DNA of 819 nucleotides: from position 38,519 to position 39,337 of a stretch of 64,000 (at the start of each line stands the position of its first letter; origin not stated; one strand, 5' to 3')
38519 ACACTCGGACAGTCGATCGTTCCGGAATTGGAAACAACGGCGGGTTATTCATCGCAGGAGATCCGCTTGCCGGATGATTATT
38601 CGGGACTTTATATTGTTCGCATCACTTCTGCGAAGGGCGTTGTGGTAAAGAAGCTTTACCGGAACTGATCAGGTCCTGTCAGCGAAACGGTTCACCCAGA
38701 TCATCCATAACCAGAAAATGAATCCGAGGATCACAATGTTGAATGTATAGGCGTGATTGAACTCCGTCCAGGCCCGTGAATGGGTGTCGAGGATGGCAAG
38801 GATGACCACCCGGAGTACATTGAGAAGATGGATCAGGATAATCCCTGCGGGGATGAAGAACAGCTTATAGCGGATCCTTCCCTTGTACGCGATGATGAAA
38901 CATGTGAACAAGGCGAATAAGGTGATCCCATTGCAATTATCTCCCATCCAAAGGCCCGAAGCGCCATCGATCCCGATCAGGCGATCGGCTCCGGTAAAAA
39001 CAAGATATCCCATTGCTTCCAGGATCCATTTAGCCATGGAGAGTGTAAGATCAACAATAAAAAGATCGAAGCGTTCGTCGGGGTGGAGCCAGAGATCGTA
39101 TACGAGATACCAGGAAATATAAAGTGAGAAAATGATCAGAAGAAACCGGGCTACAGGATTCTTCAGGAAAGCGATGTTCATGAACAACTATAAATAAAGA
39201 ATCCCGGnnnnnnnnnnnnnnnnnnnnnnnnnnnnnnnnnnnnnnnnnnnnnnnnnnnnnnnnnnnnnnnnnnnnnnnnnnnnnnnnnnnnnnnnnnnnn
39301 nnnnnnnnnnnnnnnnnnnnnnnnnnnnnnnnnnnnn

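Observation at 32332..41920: Self-contained exosortase / PID-CTERM mini-peptide / paired T9SS-cargo locus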

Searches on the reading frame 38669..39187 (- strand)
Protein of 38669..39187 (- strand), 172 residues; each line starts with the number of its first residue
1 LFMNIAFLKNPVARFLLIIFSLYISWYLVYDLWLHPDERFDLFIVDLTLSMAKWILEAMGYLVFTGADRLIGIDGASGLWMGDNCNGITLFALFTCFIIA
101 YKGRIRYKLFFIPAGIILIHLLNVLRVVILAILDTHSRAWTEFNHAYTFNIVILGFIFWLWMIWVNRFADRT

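Call 3: search_protein_families(library=ncbifam, proteins=[window:38669-39187:-], max_evalue=0.1)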
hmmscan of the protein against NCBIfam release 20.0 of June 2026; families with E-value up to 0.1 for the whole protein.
window:38669-39187:- (172 aa): 12 families
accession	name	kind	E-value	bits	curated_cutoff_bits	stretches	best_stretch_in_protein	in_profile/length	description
NF046081.1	exosort_XrtX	exception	2.5e-52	177.2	170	1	10-170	2-164/168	exosortase X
TIGR04128.1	exoso_Fjoh_1448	exception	5e-22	78.9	90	1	10-169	6-173/174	exosortase family protein XrtF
NF046083.1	exosort_XrtY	exception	4.8e-17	62.3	160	1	44-165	49-168/168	exosortase Y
TIGR04178.1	exo_archaeo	signature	1.1e-12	48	23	1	83-165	5-95/97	exosortase/archaeosortase family protein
TIGR04177.1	exosort_XrtH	exception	6.8e-11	42.4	86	1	81-166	68-153/158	exosortase H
TIGR04300.1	exosort_XrtM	exception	5.7e-06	26.8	125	1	79-165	55-144/150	exosortase family protein XrtM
TIGR04144.1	archaeo_VPXXXP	exception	3e-05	24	150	1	21-169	9-154/156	archaeosortase B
TIGR04162.1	exo_VPEID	exception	3.4e-05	23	150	1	45-134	171-267/516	exosortase E/protease, VPEID-CTERM system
TIGR04124.1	archaeo_artE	exception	0.00013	22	95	1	82-165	66-148/153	archaeosortase family protein ArtE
TIGR04125.1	exosort_PGF_TRM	exception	0.017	14.6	75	1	44-140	105-203/271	archaeosortase A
TIGR04175.1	archaeo_artD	exception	0.019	15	125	1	83-166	59-140/150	archaeosortase D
NF033505.2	paceosortase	exception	0.092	12.8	80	0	40-168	22-148/167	pacearchaeosortase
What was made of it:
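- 38669..39181 (-): xrtX: 170-aa exosortase X (the ORF extends to a TTG at 39187). Polytopic membrane protein with conserved Cys83, Arg124 and His143. NF046081 177.2 bits against cutoff 170; TIGR04178 exosortase/archaeosortase signature 48 against 23; XrtF 78.9 against 90 (call 3).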

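Call 4: search_protein_families(library=pfam, proteins=[window:38669-39187:-], max_evalue=0.1)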
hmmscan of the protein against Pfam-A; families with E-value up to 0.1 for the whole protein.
window:38669-39187:- (172 aa): 1 family
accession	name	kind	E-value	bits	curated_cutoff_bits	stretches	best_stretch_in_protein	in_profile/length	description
PF09721.15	Exosortase_EpsH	-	1.5e-05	25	25.7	1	15-163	99-250/254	Transmembrane exosortase (Exosortase_EpsH)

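Call 7: find_homologous_proteins(query=window:38669-39187:-, max_evalue=0.00001)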
Query window:38669-39187:- (172 aa): 312 proteins with E <= 0.00001 among 352 candidates; the best 120 are listed.
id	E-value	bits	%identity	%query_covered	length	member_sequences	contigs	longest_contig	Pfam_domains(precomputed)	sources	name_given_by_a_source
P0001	1.8e-107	375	100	99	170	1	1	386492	PF09721.16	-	-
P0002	7.7e-88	311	78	99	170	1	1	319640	PF09721.16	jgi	jgi:exosortase family protein XrtF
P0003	5.7e-84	298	74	99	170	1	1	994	PF09721.16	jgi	jgi:exosortase family protein XrtF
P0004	9.3e-84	298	76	99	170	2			PF09721.16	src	-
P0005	7.1e-83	295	73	99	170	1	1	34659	PF09721.16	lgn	-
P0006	4.7e-82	292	73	98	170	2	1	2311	PF09721.16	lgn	-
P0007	1.5e-81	291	72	99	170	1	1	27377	PF09721.16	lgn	-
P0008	1.6e-81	290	74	98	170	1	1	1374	PF09721.16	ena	-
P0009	1.8e-81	290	72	98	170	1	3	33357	PF09721.16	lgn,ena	-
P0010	2.3e-81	290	74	99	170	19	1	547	PF09721.16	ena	-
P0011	2.6e-81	290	71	99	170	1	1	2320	PF09721.16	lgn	-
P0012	4.0e-81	289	72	98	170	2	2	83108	PF09721.16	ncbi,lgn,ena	-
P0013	4.2e-81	289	69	99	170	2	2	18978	PF09721.16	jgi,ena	-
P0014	4.7e-81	289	70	99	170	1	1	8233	PF09721.16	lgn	-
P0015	3.3e-80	286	71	98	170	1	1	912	PF09721.16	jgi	jgi:exosortase family protein XrtF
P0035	1.0e-74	268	70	99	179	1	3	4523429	PF09721.16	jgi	jgi:exosortase family protein XrtF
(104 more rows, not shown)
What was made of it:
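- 38669..39181 (-): 312 homologues, and the identical database copy is 170 aa (call 7).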

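Call 10: find_related_loci(query=A1, collection=genome_contigs, flank=10000)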
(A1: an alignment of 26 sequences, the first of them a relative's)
Query A1 (170 aa) in genome_contigs; peptide patterns used: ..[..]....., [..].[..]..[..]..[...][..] (x = any residue, [..] = any of these).
143 stretches matched a pattern; 41 encode a relative of the query (tblastn E <= 1e-3); 41 distinct loci.
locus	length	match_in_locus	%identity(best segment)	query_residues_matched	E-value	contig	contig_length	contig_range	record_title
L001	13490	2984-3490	72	1-169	2e-83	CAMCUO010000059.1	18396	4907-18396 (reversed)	MAG: Chitinophaga pinensis isolate TrH-25oct19-117 genome assembly, contig: TrH-25oct19-C5796, whole genome shotgun sequ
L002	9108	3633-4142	72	1-170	9e-83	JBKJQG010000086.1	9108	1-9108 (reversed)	MAG: Bacteroidia bacterium isolate ant_bin.490 k117_4229576, whole genome shotgun sequence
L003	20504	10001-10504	72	1-168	4e-82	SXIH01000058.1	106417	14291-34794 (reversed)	MAG: Bacteroidota bacterium isolate F1-120-MAGs045 F1-120__c892258, whole genome shotgun sequence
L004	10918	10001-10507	69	1-169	7e-81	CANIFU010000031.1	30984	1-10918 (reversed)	MAG: Bacteroidetes bacterium isolate RH-14apr17-211 genome assembly, contig: RH-14apr17-C3312, whole genome shotgun sequ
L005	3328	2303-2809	69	1-169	3e-81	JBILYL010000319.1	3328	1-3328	MAG: Bacteroidia bacterium isolate ME2019-02-15D0_3300044639_group8_bin100 Rohwer_bin406_scaffold_34704_c1, whole genome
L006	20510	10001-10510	69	1-170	4e-78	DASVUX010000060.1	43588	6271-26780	MAG TPA_asm: Bacteroidia bacterium isolate SMAG_U3328 k141_479886, whole genome shotgun sequence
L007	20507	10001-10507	72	1-169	2e-78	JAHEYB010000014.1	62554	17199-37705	MAG: Bacteroidetes bacterium isolate nzgw118 NODE_540_length_62555_cov_5.483711, whole genome shotgun sequence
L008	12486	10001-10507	72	1-169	2e-77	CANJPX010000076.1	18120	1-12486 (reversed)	MAG: Bacteroidetes bacterium isolate RH-23may17-678 genome assembly, contig: RH-23may17-C22923, whole genome shotgun seq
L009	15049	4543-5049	67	1-169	2e-76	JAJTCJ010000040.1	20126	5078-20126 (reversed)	MAG: Bacteroidetes bacterium isolate C_No_T20_B_bin.80 scaffold_1764, whole genome shotgun sequence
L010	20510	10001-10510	64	1-170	3e-76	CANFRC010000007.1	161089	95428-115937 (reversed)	MAG: Bacteroidetes bacterium isolate Jr-16oct17-164 genome assembly, contig: Jr-16oct17-C172, whole genome shotgun seque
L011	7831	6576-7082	69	1-169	9e-76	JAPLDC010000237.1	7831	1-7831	MAG: Bacteroidetes bacterium isolate LacPavin_0920_WC57_MAG_35_7 LacPavin_0920_WC57_scaffold_1267618, whole genome shotg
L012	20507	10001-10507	66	1-169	9e-75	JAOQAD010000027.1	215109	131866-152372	MAG: Bacteroidetes bacterium isolate RYN_273 scaffold_1126713, whole genome shotgun sequence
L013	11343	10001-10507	69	1-169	2e-74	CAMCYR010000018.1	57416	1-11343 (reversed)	MAG: Chitinophaga pinensis isolate MsH-01oct19-148 genome assembly, contig: MsH-01oct19-C759, whole genome shotgun seque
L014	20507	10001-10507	65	1-169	2e-73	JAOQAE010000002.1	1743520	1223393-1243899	MAG: Bacteroidetes bacterium isolate RYN_274 scaffold_4026621, whole genome shotgun sequence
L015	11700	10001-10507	67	1-169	3e-73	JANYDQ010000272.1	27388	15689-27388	MAG: Bacteroidetes bacterium isolate 336R_metabinner_73_sub 336R_k141_648980, whole genome shotgun sequence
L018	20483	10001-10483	64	7-167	3e-70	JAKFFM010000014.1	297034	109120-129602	MAG: Bacteroidota bacterium isolate LC100 contig-124_9, whole genome shotgun sequence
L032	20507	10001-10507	62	1-169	4e-64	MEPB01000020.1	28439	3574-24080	MAG: Bacteroidetes bacterium RIFCSPLOWO2_12_FULL_35_15 rifcsplowo2_12_scaffold_1520, whole genome shotgun sequence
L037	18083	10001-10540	51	1-167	2e-52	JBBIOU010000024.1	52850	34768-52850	MAG: Flavobacteriales bacterium isolate EPS170215_bin_287 NODE_412_length_52850_cov_5.29733, whole genome shotgun sequen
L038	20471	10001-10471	52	8-165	1e-48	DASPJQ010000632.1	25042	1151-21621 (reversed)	MAG TPA_asm: Flavobacteriales bacterium isolate SMAG_U12014 k141_1443061, whole genome shotgun sequence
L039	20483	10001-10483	49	6-167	3e-48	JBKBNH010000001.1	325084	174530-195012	MAG: Flavobacteriales bacterium isolate 21H_023.bin.38 NODE_1_length_325084_cov_11.660558, whole genome shotgun sequence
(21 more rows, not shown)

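Call 51: search_protein_families(library=ncbifam, proteins=[L037:10001-10582:+, L038:9977-10507:+, L039:9989-10540:+, L018:9989-10522:+, L032:10001-10525:+, L037:9749-9955:+, L038:9719-9958:+, L018:9769-9978:+, L037:10575-11042:+, L039:10497-10985:+], max_evalue=0.01)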
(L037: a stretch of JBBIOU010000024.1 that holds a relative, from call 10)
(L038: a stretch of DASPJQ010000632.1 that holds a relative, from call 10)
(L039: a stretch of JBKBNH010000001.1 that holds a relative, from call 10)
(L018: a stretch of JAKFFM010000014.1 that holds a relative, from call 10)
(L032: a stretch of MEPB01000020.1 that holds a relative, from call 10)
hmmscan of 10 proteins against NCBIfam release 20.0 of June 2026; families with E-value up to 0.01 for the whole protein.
L037:10001-10582:+ (193 aa): 13 families
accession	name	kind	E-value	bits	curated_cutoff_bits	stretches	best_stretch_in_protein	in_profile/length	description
NF046081.1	exosort_XrtX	exception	1.3e-47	161.8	170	1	9-180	2-163/168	exosortase X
TIGR04128.1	exoso_Fjoh_1448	exception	3.6e-25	89.2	90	1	7-180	4-173/174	exosortase family protein XrtF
NF046083.1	exosort_XrtY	exception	2.9e-20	72.8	160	1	9-175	2-167/168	exosortase Y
TIGR04178.1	exo_archaeo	signature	1.3e-13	51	23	1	92-175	3-93/97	exosortase/archaeosortase family protein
TIGR04177.1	exosort_XrtH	exception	3.2e-10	40.2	86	1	58-180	34-156/158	exosortase H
TIGR04300.1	exosort_XrtM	exception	2.5e-09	37.8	125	1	87-177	52-145/150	exosortase family protein XrtM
TIGR04144.1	archaeo_VPXXXP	exception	6e-07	29.5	150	1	60-179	34-153/156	archaeosortase B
TIGR04124.1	archaeo_artE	exception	6.4e-07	29.5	95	1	50-177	25-149/153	archaeosortase family protein ArtE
TIGR04125.1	exosort_PGF_TRM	exception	2.4e-06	27.2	75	1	51-152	101-204/271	archaeosortase A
TIGR03763.1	cyanoexo_CrtA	exception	2.9e-05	23.7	150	1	55-173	132-256/260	cyanoexosortase A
NF033464.1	cyanoexo_CrtC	exception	0.00015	21.5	225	1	43-179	136-275/278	cyanoexosortase C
NF041736.1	archaeo_artH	equivalog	0.0013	18.8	200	1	20-154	26-158/202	archaeosortase H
TIGR03110.1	exosort_Gpos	exception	0.0086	16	102.75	1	90-174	88-174/187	exosortase family protein XrtG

L038:9977-10507:+ (176 aa): 10 families
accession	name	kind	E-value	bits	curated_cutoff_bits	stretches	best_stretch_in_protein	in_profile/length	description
NF046081.1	exosort_XrtX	exception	3.7e-49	166.9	170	1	9-168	2-164/168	exosortase X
TIGR04128.1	exoso_Fjoh_1448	exception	7.9e-24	84.8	90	1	5-167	2-173/174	exosortase family protein XrtF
NF046083.1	exosort_XrtY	exception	2.1e-16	60.3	160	1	45-163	51-168/168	exosortase Y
TIGR04178.1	exo_archaeo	signature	1.6e-12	47.6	23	1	79-163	3-94/97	exosortase/archaeosortase family protein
TIGR04177.1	exosort_XrtH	exception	1.1e-09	38.5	86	1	13-165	2-154/158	exosortase H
TIGR04300.1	exosort_XrtM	exception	1.3e-07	32.2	125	1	60-163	39-144/150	exosortase family protein XrtM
TIGR04144.1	archaeo_VPXXXP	exception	5.3e-05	23.2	150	1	14-164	4-151/156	archaeosortase B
TIGR04125.1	exosort_PGF_TRM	exception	0.00019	21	75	1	38-132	100-199/271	archaeosortase A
NF033464.1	cyanoexo_CrtC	exception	0.00032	20.4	225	1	45-163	150-272/278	cyanoexosortase C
TIGR04124.1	archaeo_artE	exception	0.00033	20.7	95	1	26-161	16-146/153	archaeosortase family protein ArtE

L039:9989-10540:+ (183 aa): 15 families
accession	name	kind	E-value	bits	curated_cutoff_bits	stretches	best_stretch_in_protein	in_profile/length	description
NF046081.1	exosort_XrtX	exception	4.5e-52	176.3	170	1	7-165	2-163/168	exosortase X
TIGR04128.1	exoso_Fjoh_1448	exception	2e-22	80.2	90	1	8-165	7-173/174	exosortase family protein XrtF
NF046083.1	exosort_XrtY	exception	6.6e-17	61.9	160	1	12-160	7-167/168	exosortase Y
TIGR04177.1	exosort_XrtH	exception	2.1e-14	53.8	86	1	12-161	3-152/158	exosortase H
TIGR04178.1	exo_archaeo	signature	3.8e-13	49.5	23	1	77-161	3-94/97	exosortase/archaeosortase family protein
TIGR04124.1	archaeo_artE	exception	7.5e-08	32.6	95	1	10-142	6-129/153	archaeosortase family protein ArtE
TIGR04300.1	exosort_XrtM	exception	1.3e-06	28.9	125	1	75-162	55-145/150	exosortase family protein XrtM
TIGR04144.1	archaeo_VPXXXP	exception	1.4e-06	28.3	150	1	13-163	1-152/156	archaeosortase B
TIGR03110.1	exosort_Gpos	exception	5.2e-06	26.5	102.75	1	9-158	24-173/187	exosortase family protein XrtG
TIGR04175.1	archaeo_artD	exception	4.2e-05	23.6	125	1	12-165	5-143/150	archaeosortase D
TIGR04125.1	exosort_PGF_TRM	exception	0.00014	21.4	75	1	15-128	83-197/271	archaeosortase A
NF045528.1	heimosortase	equivalog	0.0042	17.1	130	1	80-145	91-156/199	heimdallarchaeosortase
NF041736.1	archaeo_artH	equivalog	0.0048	16.9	200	0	10-138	10-157/202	archaeosortase H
TIGR03763.1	cyanoexo_CrtA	exception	0.0062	16.1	150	0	42-134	133-228/260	cyanoexosortase A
NF033505.2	paceosortase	exception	0.0091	16.1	80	0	24-164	9-148/167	pacearchaeosortase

L018:9989-10522:+ (177 aa): 10 families
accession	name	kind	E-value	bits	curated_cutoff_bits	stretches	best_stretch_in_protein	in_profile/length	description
NF046081.1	exosort_XrtX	exception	1.8e-52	177.6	170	1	7-168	3-166/168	exosortase X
TIGR04128.1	exoso_Fjoh_1448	exception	3.3e-22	79.5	90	1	8-165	8-173/174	exosortase family protein XrtF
NF046083.1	exosort_XrtY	exception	3.1e-20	72.7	160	1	36-161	43-168/168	exosortase Y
TIGR04178.1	exo_archaeo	signature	1.5e-14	54.1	23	1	77-161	3-94/97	exosortase/archaeosortase family protein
TIGR04177.1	exosort_XrtH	exception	2.9e-13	50.1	86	1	49-165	40-156/158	exosortase H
TIGR04300.1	exosort_XrtM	exception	9.9e-09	35.8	125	1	73-161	53-144/150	exosortase family protein XrtM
TIGR04144.1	archaeo_VPXXXP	exception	3.1e-06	27.2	150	1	14-163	6-152/156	archaeosortase B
TIGR04175.1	archaeo_artD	exception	9.8e-06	25.6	125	1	77-162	57-140/150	archaeosortase D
TIGR04124.1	archaeo_artE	exception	4.1e-05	23.7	95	1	18-160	12-147/153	archaeosortase family protein ArtE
NF033505.2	paceosortase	exception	0.0099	16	80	0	35-165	21-149/167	pacearchaeosortase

L032:10001-10525:+ (174 aa): 10 families
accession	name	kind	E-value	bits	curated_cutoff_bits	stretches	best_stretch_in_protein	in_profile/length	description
NF046081.1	exosort_XrtX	exception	3.5e-56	189.7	170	1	8-169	2-165/168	exosortase X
TIGR04128.1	exoso_Fjoh_1448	exception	7.2e-24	84.9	90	1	8-167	6-173/174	exosortase family protein XrtF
NF046083.1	exosort_XrtY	exception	4.6e-18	65.7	160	1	44-163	51-168/168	exosortase Y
TIGR04178.1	exo_archaeo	signature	1.6e-14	54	23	1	79-163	3-94/97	exosortase/archaeosortase family protein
TIGR04177.1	exosort_XrtH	exception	2.1e-14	53.8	86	1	12-166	2-155/158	exosortase H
TIGR04144.1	archaeo_VPXXXP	exception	3.9e-10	39.9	150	1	15-166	5-153/156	archaeosortase B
TIGR04300.1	exosort_XrtM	exception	5.6e-08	33.4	125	1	75-163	53-144/150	exosortase family protein XrtM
NF033505.2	paceosortase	exception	0.0069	16.5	80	0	35-167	19-149/167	pacearchaeosortase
TIGR04124.1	archaeo_artE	exception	0.0088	16.1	95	0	17-163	9-148/153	archaeosortase family protein ArtE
NF045528.1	heimosortase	equivalog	0.0095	16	130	0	65-132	73-141/199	heimdallarchaeosortase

L037:9749-9955:+ (68 aa): 1 family
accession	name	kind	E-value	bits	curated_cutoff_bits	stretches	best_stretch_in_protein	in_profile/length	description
NF046080.1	PID_CTERM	domain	4e-09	36.1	26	1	44-65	1-22/25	PID-CTERM protein-sorting domain-containing protein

L038:9719-9958:+ (79 aa): 1 family
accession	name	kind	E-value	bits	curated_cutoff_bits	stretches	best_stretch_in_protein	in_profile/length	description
NF046080.1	PID_CTERM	domain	6.8e-08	32.2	26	1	49-73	1-25/25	PID-CTERM protein-sorting domain-containing protein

L018:9769-9978:+ (69 aa): 1 family
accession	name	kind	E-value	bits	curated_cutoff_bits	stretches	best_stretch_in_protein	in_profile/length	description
NF046080.1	PID_CTERM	domain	0.0009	19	26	1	39-62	1-24/25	PID-CTERM protein-sorting domain-containing protein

L037:10575-11042:+ (155 aa): 1 family
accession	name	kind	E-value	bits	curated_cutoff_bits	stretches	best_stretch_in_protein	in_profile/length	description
NF046082.1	assoc_w_XrtX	equivalog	8e-07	28.9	75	1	8-148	9-144/147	XrtX-associated membrane protein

L039:10497-10985:+ (162 aa): 1 family
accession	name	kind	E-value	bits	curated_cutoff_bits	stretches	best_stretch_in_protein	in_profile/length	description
NF046082.1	assoc_w_XrtX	equivalog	2.1e-11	43.7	75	1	19-158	10-146/147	XrtX-associated membrane protein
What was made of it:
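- On Exosortase X (XrtX, NF046081): Relatives score 161.8-189.7, so the clade straddles the cutoff (call 51).
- Closest known: XrtX / PID-CTERM / XrtX-associated membrane protein. Different: This clade sits at the edge of the XrtX model (162-190 bits against cutoff 170, calls 3, 51).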

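Call 59: find_encoding_contigs(protein=P0035, flank=10000, max_places=2)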
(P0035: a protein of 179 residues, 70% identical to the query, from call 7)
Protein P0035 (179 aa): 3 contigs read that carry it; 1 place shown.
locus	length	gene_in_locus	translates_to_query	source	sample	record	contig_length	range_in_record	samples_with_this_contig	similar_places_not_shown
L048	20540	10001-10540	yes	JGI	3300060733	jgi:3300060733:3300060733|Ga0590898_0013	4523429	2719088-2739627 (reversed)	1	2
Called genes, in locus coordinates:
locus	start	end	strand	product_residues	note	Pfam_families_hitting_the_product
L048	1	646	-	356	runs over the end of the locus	PF04230:PS_pyruv_trans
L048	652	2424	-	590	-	PF03102:NeuB, PF02348:CTP_transf_3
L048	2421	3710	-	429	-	PF00005:ABC_tran, PF13304:AAA_21 (faint), PF14524:Wzt_C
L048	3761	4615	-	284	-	PF01061:ABC2_membrane, PF12698:ABC2_membrane_3 (weak)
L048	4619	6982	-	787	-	-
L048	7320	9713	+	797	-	PF18962:Por_Secre_tail (weak)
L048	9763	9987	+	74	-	PF28310:PID_CTERM (weak)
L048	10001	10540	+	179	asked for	PF09721:Exosortase_EpsH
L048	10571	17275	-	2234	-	PF13927:Ig_3 (faint), PF00801:PKD, PF18911:PKD_4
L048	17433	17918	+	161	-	-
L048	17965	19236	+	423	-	PF00464:SHMT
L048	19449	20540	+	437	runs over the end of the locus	PF00364:Biotin_lipoyl, PF25997:BSH_YhbJ, PF26018:BSH_RND_rel (faint), PF02817:E3_binding, PF00198:2-oxoacid_dh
